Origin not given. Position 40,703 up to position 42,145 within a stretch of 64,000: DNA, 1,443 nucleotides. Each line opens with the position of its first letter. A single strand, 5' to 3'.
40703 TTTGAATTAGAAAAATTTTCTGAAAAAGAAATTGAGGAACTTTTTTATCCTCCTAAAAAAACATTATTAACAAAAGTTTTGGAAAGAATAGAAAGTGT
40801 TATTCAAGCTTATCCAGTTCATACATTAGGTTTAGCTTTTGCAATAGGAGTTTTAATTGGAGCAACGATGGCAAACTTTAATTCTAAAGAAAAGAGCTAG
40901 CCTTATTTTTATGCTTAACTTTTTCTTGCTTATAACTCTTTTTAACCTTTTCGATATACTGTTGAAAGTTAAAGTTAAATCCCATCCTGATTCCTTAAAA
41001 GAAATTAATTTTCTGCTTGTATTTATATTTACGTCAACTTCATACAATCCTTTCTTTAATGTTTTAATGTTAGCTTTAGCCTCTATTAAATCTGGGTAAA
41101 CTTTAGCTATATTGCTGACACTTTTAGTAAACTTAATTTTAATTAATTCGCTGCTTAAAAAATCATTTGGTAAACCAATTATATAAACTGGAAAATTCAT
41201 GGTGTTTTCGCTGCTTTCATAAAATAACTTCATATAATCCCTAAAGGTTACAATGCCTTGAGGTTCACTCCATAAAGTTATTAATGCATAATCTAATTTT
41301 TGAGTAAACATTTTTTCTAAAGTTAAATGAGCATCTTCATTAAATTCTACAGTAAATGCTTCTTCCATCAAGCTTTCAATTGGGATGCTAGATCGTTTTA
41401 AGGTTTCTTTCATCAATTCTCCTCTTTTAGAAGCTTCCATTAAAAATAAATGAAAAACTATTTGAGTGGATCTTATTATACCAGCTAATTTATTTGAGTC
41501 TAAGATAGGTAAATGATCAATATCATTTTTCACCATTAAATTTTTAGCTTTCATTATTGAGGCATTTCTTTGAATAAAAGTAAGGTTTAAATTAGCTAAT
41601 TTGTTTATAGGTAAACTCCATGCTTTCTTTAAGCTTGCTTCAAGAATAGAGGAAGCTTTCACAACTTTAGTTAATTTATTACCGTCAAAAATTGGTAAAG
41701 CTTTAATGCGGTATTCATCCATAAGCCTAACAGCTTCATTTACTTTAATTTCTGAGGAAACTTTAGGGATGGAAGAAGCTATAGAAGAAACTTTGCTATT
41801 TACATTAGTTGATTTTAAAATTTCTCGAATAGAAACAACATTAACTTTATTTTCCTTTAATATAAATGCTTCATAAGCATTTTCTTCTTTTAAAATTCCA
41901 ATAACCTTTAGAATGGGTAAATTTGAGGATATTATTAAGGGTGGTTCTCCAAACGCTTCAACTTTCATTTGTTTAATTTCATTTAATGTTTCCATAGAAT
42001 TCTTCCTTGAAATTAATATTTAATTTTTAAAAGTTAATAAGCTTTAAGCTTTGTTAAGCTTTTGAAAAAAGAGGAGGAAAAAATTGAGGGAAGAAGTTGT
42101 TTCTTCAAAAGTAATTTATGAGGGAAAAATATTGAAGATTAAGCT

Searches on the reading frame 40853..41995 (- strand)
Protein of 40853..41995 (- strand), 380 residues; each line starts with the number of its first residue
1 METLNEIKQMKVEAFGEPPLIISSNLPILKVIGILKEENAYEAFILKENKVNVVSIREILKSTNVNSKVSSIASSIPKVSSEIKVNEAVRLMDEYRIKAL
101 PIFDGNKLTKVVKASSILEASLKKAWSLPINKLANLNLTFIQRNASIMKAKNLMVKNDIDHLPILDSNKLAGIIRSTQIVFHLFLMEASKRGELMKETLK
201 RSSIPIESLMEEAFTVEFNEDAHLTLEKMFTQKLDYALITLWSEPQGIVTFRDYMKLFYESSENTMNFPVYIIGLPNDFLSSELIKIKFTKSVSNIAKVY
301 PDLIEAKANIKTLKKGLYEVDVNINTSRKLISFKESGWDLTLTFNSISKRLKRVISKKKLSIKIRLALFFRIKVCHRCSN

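Call 13: search_protein_families(library=pfam, proteins=[window:40853-41995:-], max_evalue=0.001)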
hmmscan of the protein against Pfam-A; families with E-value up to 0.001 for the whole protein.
window:40853-41995:- (380 aa): 1 family
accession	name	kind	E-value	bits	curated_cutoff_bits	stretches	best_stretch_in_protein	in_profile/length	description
PF00571.33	CBS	-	8.1e-19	68.1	24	2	137-181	8-53/57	CBS domain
